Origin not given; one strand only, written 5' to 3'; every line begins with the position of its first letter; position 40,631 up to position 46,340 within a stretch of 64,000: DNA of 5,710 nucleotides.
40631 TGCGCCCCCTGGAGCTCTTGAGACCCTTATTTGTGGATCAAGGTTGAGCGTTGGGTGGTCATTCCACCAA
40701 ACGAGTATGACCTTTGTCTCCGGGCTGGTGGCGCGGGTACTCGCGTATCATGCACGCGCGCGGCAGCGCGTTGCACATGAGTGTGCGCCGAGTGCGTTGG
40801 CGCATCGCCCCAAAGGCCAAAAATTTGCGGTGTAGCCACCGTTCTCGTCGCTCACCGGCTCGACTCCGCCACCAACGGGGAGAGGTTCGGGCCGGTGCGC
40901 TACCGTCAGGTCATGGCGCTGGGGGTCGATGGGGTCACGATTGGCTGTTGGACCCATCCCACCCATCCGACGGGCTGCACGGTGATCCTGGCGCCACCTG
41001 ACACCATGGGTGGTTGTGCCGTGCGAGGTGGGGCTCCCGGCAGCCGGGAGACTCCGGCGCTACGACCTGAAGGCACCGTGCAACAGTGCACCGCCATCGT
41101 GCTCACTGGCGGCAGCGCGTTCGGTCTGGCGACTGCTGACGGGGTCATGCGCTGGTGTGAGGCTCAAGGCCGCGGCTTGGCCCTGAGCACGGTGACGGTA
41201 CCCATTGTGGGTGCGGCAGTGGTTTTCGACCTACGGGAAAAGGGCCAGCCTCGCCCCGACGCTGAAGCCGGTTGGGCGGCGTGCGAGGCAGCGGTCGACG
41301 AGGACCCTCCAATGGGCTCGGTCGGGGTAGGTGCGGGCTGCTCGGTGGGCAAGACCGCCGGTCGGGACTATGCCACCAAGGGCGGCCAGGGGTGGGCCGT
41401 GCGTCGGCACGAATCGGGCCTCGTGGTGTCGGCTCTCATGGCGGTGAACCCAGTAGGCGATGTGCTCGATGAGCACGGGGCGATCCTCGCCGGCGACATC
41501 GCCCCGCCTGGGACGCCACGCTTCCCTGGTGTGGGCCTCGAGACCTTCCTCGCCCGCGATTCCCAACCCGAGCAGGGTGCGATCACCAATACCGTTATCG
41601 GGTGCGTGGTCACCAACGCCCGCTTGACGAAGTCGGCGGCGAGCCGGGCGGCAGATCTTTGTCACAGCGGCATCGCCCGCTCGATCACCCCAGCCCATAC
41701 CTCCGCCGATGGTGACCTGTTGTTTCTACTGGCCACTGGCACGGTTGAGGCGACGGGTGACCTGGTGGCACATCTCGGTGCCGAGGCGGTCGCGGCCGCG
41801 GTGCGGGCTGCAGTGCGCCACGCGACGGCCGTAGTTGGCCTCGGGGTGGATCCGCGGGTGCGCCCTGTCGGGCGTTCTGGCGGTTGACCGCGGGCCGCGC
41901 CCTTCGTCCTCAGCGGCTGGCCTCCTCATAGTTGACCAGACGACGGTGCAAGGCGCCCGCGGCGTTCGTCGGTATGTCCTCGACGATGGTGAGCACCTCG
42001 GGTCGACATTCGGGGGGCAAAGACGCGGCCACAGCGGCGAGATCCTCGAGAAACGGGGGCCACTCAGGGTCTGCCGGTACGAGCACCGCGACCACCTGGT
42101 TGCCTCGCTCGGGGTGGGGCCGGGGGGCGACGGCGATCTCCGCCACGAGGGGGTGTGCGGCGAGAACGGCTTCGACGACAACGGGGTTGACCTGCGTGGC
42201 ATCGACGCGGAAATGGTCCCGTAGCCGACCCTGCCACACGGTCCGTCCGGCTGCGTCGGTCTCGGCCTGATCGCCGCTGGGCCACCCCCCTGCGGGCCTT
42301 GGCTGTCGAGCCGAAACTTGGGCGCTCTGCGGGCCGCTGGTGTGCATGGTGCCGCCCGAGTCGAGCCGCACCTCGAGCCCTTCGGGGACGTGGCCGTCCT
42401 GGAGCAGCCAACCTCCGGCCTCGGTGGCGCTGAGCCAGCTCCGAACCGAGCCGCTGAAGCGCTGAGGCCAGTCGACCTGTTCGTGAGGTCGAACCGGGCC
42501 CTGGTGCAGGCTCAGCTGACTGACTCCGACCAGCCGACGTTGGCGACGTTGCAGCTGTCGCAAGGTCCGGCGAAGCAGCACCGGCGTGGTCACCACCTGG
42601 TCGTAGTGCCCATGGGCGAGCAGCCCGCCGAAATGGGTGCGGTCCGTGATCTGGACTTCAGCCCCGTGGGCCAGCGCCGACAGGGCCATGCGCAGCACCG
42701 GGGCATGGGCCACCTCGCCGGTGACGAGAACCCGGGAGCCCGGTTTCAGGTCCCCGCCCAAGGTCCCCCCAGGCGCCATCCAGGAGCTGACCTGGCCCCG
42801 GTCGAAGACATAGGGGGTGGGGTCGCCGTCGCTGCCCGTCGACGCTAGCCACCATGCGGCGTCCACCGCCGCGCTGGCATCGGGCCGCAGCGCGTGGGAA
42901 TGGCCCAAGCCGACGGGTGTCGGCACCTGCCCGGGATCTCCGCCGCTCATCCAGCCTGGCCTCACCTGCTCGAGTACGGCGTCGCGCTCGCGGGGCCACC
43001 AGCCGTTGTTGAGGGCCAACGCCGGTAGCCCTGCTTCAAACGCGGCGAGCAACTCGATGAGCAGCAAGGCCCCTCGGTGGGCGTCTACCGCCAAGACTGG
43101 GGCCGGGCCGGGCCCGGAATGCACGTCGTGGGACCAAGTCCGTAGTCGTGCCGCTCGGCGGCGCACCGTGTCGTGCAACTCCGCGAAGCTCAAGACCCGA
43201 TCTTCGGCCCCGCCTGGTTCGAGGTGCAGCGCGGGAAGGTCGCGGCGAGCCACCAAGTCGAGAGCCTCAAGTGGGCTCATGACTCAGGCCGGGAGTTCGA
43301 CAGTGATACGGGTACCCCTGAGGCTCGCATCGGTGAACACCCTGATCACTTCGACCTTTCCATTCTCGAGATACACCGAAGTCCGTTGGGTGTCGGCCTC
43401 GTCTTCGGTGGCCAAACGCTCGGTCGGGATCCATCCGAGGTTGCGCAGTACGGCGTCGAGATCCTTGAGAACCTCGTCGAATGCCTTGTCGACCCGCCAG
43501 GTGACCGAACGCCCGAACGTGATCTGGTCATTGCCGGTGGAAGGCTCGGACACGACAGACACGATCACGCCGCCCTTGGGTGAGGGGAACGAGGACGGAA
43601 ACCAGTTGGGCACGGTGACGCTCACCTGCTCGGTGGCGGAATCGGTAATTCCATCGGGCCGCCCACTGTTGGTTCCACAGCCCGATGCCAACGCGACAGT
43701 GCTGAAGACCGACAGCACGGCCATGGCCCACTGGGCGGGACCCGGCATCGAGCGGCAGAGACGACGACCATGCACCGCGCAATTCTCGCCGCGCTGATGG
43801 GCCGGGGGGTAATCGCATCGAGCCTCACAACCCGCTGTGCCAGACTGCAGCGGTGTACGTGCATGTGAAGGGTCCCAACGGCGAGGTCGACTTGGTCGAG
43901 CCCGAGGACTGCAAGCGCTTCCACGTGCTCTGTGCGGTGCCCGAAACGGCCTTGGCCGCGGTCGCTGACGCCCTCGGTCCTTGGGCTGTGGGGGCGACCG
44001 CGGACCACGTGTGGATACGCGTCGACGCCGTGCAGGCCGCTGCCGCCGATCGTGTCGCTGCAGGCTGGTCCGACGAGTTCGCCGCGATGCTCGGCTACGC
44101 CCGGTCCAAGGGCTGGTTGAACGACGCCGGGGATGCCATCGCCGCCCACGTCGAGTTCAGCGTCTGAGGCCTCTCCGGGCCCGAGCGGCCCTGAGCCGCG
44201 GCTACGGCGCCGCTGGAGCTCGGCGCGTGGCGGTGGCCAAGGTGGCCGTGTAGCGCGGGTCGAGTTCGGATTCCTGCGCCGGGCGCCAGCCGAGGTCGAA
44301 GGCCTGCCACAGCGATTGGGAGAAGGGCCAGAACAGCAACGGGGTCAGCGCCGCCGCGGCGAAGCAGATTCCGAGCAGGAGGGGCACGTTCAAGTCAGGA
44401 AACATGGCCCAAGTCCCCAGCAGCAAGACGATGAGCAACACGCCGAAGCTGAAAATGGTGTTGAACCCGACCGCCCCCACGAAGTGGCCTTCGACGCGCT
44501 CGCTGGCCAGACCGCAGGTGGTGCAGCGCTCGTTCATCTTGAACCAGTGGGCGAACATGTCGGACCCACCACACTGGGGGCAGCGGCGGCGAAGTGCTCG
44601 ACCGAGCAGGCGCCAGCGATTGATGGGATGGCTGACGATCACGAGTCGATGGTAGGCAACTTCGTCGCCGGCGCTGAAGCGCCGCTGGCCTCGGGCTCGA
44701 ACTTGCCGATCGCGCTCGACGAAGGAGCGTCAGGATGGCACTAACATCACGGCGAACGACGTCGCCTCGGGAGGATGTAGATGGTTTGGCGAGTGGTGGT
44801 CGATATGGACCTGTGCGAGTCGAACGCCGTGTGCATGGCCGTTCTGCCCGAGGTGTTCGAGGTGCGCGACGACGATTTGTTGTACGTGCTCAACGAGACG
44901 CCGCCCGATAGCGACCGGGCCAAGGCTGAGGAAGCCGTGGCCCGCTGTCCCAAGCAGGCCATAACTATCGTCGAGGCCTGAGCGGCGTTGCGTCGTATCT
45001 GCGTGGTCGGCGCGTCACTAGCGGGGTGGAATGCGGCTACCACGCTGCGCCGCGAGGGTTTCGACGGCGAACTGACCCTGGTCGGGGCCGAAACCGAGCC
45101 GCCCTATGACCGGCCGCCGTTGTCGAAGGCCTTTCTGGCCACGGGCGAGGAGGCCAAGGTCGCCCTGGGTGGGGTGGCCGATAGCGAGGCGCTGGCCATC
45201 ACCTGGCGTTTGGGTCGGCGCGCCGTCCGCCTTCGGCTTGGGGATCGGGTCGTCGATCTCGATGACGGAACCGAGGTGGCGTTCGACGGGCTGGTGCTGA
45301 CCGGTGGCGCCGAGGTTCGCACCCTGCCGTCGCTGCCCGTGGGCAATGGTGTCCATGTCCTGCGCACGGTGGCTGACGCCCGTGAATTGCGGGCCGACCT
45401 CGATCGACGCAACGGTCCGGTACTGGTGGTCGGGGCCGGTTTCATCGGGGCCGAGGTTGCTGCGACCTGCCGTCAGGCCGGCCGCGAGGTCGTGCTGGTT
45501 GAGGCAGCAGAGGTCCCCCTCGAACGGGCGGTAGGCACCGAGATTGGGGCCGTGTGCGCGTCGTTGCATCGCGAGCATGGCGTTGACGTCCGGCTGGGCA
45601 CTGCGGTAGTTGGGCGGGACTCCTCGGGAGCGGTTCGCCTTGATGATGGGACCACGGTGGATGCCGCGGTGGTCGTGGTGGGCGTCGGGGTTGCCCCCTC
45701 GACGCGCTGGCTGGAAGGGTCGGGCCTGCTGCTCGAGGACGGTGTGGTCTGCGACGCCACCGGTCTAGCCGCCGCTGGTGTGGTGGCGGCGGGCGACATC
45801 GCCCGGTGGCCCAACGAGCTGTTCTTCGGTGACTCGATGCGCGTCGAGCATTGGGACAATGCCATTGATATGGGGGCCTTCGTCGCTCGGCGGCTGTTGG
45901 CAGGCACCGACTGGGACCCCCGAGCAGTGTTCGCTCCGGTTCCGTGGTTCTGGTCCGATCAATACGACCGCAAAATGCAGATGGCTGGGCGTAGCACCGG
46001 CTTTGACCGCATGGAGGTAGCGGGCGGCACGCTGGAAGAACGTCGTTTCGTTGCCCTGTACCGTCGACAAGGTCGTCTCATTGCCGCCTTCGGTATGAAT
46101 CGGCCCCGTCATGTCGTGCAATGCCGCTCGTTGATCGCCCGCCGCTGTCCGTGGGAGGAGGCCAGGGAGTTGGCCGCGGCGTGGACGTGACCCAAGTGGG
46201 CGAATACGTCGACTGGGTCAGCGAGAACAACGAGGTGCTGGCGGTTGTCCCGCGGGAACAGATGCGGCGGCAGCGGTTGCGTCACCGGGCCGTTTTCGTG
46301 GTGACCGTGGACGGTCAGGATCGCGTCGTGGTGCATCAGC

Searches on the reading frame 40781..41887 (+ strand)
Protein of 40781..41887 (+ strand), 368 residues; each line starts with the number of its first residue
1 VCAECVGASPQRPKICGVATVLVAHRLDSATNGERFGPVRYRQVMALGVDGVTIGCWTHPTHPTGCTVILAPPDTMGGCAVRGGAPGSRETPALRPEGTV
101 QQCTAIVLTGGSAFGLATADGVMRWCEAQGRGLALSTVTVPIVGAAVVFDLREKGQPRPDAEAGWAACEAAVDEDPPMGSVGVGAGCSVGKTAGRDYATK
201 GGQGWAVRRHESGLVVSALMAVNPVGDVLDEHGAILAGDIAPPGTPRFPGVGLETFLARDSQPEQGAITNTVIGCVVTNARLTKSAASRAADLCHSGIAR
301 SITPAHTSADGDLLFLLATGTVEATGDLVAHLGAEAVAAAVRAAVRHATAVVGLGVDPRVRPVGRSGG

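Call 69: search_protein_families(library=pfam, proteins=[window:40781-41887:+], max_evalue=0.0001)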
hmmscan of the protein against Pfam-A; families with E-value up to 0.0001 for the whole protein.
window:40781-41887:+ (368 aa): 1 family
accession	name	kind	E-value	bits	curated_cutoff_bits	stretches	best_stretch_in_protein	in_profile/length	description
PF03576.19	Peptidase_S58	-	5.8e-35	121.7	23.9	1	49-353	6-301/307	Peptidase family S58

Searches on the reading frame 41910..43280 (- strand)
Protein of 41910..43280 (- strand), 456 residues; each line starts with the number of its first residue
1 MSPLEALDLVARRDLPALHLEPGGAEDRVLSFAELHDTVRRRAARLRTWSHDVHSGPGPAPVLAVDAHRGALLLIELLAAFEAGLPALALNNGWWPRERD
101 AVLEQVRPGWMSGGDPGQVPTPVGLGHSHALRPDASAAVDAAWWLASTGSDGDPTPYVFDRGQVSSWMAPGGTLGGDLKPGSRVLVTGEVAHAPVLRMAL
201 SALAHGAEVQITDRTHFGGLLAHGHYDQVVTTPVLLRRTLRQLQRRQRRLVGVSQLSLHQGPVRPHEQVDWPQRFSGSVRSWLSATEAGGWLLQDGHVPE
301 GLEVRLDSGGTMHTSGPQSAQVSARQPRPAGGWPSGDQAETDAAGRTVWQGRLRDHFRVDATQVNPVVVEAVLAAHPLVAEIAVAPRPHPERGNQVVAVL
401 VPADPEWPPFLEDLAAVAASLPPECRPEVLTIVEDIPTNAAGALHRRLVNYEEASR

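Call 69: search_protein_families(library=pfam, proteins=[window:41910-43280:-], max_evalue=0.0001)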
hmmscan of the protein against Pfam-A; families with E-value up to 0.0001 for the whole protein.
window:41910-43280:- (456 aa): 2 families
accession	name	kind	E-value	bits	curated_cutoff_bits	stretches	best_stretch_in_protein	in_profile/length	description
PF13193.12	AMP-binding_C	-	1.7e-09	38.9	24.5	1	369-442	2-75/76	AMP-binding enzyme C-terminal domain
PF00501.34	AMP-binding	-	1.1e-07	31.4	29.9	0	14-108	10-94/384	AMP-binding enzyme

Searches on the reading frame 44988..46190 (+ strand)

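Call 69: search_protein_families(library=pfam, proteins=[window:44988-46190:+], max_evalue=0.0001)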
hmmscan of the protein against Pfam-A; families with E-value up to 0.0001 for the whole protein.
window:44988-46190:+ (400 aa): 4 families
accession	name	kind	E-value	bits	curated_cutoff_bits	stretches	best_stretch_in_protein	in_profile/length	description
PF07992.20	Pyr_redox_2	-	6e-53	180.6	26.1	1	3-296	2-291/291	Pyridine nucleotide-disulphide oxidoreductase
PF14759.12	Reductase_C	-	6.2e-21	75.1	25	1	320-392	1-72/85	Reductase C-terminal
PF00070.33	Pyr_redox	-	4.1e-14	53.3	22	1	145-214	2-70/82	Pyridine nucleotide-disulphide oxidoreductase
PF13450.12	NAD_binding_8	-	4.3e-09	36.9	21.9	0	147-176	1-30/68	NAD(P)-binding Rossmann-like domain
